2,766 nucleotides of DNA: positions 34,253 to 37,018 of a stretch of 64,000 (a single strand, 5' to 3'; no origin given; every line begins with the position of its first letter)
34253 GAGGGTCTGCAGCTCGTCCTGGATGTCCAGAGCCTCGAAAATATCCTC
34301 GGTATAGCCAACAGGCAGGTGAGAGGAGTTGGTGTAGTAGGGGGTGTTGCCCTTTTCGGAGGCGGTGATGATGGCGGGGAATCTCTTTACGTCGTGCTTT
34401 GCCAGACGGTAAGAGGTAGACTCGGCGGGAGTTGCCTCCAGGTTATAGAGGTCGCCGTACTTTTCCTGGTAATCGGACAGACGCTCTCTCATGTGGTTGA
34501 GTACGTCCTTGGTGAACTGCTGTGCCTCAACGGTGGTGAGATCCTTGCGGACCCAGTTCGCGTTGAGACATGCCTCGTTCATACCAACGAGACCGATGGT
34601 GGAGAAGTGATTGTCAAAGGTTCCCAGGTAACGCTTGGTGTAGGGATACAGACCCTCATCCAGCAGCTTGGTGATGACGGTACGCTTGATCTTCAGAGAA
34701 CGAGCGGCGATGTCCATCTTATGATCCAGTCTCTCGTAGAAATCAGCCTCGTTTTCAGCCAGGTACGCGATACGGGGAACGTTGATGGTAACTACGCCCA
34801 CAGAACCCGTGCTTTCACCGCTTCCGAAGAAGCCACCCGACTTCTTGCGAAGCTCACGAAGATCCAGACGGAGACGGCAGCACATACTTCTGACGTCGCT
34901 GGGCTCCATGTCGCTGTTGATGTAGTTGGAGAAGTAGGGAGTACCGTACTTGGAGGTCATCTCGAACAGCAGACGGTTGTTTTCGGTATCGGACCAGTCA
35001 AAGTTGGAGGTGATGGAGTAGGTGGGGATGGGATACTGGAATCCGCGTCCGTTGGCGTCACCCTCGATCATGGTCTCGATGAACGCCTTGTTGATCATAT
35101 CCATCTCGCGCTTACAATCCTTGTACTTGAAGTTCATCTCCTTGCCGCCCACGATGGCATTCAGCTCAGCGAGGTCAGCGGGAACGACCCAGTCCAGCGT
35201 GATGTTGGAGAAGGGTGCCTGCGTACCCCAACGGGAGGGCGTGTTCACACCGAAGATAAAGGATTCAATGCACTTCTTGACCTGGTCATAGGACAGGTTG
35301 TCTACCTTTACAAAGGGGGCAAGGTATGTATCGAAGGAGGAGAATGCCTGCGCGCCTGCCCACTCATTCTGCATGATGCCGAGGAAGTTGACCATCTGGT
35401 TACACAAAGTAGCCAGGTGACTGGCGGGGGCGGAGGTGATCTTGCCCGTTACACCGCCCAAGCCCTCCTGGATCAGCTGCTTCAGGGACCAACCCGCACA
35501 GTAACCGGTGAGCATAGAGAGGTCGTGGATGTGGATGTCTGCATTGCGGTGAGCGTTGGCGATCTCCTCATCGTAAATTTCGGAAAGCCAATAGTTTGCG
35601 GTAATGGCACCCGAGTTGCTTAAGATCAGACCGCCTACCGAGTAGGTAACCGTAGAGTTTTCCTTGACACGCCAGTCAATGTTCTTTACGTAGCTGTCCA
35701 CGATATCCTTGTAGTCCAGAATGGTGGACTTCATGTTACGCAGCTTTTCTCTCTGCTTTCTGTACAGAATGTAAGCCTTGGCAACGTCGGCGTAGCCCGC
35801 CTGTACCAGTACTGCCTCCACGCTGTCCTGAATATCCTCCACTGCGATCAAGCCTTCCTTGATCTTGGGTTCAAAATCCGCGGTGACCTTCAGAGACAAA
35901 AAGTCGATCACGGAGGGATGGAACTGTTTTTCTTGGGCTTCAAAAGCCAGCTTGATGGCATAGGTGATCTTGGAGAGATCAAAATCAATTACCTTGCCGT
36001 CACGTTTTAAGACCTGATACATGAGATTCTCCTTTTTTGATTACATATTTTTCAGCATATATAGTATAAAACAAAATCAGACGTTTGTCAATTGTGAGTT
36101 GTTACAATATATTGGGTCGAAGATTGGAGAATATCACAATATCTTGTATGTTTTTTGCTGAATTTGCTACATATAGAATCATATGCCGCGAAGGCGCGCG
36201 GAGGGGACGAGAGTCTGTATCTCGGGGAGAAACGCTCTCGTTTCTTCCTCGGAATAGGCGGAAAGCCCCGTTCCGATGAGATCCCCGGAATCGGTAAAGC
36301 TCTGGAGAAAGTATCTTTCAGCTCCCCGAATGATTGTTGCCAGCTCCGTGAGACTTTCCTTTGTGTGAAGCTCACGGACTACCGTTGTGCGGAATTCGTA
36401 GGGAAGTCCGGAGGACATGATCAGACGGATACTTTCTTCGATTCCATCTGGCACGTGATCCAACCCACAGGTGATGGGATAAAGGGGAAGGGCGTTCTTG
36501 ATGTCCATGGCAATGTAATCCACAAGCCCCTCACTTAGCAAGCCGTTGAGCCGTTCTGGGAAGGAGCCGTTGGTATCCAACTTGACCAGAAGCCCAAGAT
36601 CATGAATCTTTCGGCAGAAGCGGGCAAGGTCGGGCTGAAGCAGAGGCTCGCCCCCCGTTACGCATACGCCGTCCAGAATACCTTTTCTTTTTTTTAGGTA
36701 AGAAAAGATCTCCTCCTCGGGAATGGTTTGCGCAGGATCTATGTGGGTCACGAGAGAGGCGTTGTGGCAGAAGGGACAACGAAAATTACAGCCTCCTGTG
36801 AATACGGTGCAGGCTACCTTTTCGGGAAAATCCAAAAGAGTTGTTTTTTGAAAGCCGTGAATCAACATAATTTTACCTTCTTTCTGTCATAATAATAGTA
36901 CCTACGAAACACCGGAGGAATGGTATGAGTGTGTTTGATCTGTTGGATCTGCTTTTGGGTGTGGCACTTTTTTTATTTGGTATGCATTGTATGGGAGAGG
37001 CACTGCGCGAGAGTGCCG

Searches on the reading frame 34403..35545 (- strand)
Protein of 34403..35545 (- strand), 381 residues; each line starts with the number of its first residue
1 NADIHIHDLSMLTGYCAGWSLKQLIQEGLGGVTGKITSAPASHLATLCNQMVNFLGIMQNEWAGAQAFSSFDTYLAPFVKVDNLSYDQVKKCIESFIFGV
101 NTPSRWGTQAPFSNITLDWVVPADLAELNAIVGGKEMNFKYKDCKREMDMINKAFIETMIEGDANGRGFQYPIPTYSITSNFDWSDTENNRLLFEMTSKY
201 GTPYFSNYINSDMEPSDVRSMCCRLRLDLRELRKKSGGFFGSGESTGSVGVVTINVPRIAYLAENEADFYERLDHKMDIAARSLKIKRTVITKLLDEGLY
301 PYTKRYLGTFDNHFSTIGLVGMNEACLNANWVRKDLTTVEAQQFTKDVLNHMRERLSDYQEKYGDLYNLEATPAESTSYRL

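Call 12: search_solved_structures(query=window:34403-35545:-, show_alignments=5, max_evalue=0.01)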
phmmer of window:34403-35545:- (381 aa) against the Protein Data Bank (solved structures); distinct sequences matched with E-value up to 0.01: 5.
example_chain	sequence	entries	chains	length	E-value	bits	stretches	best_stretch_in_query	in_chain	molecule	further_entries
4coi_A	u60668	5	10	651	1.3e-24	90.4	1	4-378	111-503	ANAEROBIC RIBONUCLEOSIDE-TRIPHOSPHATE REDUCTASE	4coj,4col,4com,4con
4u3e_A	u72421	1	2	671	1.5e-24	90.3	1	4-378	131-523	Ribonucleoside triphosphate reductase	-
8p23_A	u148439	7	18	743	3.1e-12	49.7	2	147-378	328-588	Anaerobic ribonucleoside-triphosphate reductase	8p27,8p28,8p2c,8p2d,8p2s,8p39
1h78_A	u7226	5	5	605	7e-05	25.5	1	233-380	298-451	ANAEROBIC RIBONUCLEOTIDE-TRIPHOSPHATE REDUCTASE LARGE CHAIN | ANAEROBIC RIBONUCLEOTIDE-TRIPHOSPHATE REDUCTASE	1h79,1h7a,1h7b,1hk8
9d3x_A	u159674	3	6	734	8.5e-05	25.2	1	233-379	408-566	Anaerobic ribonucleoside-triphosphate reductase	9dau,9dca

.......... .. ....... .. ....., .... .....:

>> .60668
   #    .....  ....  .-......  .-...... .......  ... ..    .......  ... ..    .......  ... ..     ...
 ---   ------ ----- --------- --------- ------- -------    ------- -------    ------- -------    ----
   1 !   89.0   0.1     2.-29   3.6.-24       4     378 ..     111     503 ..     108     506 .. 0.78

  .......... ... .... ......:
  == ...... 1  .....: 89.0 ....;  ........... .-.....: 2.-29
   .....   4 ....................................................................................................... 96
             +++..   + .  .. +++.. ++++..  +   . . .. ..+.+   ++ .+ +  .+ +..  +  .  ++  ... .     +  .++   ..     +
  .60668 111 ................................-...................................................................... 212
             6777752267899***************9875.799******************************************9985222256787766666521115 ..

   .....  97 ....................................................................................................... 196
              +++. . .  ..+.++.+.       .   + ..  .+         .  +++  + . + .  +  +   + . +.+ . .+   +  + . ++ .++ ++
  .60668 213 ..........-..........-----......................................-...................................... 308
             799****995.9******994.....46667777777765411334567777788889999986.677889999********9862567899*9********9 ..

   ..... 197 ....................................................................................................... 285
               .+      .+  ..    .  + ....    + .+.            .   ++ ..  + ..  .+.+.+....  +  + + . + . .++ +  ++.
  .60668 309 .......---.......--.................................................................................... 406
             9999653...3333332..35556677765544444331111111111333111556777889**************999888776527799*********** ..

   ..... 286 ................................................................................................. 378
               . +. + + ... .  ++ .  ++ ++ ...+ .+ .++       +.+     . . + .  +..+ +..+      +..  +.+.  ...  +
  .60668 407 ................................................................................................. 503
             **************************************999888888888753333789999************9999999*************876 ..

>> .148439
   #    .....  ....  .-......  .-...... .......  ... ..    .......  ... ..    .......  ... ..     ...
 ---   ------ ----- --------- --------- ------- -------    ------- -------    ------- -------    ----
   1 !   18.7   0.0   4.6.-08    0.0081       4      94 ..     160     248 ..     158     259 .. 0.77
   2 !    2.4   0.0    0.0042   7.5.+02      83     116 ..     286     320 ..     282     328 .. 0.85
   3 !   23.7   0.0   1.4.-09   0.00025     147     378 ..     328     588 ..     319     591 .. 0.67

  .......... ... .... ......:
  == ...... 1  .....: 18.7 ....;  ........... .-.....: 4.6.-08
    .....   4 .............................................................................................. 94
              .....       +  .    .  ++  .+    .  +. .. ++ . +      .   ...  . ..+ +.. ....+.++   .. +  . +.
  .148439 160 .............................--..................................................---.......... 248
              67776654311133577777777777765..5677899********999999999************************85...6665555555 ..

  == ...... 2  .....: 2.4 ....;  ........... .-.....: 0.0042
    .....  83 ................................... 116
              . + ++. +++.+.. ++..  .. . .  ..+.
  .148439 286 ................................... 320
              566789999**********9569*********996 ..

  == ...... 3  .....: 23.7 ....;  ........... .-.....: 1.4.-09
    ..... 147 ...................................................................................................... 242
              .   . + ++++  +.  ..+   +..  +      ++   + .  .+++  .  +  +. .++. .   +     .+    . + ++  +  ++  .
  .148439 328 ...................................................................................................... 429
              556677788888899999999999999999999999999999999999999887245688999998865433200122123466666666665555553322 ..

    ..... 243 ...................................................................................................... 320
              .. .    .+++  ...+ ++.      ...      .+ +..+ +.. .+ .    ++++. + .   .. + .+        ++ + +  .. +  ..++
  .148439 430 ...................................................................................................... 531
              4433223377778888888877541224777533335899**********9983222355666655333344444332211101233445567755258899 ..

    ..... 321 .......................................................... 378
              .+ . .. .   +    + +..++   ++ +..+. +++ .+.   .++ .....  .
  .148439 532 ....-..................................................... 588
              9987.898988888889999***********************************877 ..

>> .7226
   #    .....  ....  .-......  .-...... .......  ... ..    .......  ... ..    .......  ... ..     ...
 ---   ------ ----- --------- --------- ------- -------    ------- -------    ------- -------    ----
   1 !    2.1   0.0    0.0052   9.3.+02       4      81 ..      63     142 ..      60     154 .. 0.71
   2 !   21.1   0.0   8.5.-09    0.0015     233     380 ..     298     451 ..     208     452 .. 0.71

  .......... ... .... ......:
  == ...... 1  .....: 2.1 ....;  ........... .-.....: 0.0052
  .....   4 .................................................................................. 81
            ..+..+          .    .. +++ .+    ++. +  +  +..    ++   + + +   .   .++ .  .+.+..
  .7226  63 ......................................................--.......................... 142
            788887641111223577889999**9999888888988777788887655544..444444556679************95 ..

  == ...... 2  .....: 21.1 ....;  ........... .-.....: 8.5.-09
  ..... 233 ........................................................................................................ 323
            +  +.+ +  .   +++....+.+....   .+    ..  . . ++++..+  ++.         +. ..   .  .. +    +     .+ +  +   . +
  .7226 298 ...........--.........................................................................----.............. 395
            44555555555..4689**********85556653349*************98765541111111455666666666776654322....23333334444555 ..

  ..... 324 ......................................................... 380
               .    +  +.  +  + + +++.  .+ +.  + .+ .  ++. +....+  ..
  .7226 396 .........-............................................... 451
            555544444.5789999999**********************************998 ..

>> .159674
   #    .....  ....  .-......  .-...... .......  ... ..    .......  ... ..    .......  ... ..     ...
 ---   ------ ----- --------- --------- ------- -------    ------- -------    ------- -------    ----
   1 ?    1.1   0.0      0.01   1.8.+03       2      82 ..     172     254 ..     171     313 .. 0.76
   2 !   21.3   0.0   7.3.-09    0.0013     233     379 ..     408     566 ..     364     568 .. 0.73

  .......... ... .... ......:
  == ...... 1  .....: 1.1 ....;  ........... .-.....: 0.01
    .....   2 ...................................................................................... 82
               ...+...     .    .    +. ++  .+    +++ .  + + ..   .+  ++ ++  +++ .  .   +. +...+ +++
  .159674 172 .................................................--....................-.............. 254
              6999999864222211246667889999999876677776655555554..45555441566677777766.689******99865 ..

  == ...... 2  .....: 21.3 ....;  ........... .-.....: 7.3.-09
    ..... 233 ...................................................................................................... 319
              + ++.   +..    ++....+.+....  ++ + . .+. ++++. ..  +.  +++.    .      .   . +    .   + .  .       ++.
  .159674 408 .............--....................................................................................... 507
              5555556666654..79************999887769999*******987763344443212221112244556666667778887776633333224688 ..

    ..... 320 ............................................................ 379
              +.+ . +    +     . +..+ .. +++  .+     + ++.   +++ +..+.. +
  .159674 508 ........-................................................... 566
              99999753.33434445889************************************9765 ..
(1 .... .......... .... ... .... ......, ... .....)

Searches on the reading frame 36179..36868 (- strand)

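Call 3: search_protein_families(library=pfam, proteins=[window:36179-36868:-], max_evalue=0.01)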
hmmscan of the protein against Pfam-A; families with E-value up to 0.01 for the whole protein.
window:36179-36868:- (229 aa): 2 families
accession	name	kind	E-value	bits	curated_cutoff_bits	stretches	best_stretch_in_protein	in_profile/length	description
PF04055.27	Radical_SAM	-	3.1e-19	70.2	29.5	1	22-164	2-151/166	Radical SAM superfamily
PF13353.11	Fer4_12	-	1.5e-08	35.5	22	1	18-90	6-79/137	4Fe-4S single cluster domain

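Call 4: search_protein_families(library=ncbifam, proteins=[window:36179-36868:-], max_evalue=0.01)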
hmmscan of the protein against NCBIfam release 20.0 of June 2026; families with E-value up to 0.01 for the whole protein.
window:36179-36868:- (229 aa): 46 families (the best 25 are shown)
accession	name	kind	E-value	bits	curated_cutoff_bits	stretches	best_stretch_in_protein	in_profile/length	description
TIGR02495.1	NrdG2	equivalog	1.1e-62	210.8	131.15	1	3-191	2-192/193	anaerobic ribonucleoside-triphosphate reductase activating protein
TIGR02493.1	PFLA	equivalog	6.8e-16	58.4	231.75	1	3-126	2-129/235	pyruvate formate-lyase-activating protein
TIGR04041.1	activase_YjjW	hypoth_equivalog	1.7e-13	50.6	250.2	1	49-193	93-240/276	YjjW family glycine radical enzyme activase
TIGR03963.1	rSAM_QueE_Clost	equivalog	1.9e-12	47.4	260.1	1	18-104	20-105/219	putative 7-carboxy-7-deazaguanine synthase QueE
TIGR02666.1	moaA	equivalog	1e-11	44.4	284.05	1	24-117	17-117/336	GTP 3',8-cyclase MoaA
TIGR02668.1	moaA_archaeal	equivalog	9.7e-11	41.2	325.25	1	23-149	16-146/303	GTP 3',8-cyclase MoaA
TIGR02491.1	NrdG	equivalog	3.5e-09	36.8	126.1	1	17-88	15-90/154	anaerobic ribonucleoside-triphosphate reductase activating protein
NF038283.1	viperin_w_prok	equivalog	6.4e-09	35.4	180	1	23-106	8-97/281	viperin family antiviral radical SAM protein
TIGR04003.1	rSAM_BssD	equivalog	1.1e-08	34.6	496.45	2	2-37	2-36/314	[benzylsuccinate synthase]-activating enzyme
TIGR02494.1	PFLE_PFLC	subfamily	1.2e-08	34.6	174.35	1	67-181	126-240/293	glycyl-radical enzyme activating protein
NF001199.0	PRK00164.2-1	equivalog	2.6e-08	33.4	231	1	24-149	19-148/308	GTP 3',8-cyclase MoaA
TIGR04349.1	rSAM_QueE_gams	hypoth_equivalog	2.7e-08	33.7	300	1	23-103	23-100/210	7-carboxy-7-deazaguanine synthase QueE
TIGR02826.1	RNR_activ_nrdG3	equivalog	5.3e-08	32.8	151.7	1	9-89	7-85/148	anaerobic ribonucleoside-triphosphate reductase activating protein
NF008356.0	PRK11145.1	equivalog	6e-08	32.3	375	1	3-124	7-132/246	pyruvate formate lyase 1-activating protein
TIGR03365.1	Bsubt_queE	equivalog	6.7e-08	32.3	206.1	1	22-103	27-111/238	7-carboxy-7-deazaguanine synthase QueE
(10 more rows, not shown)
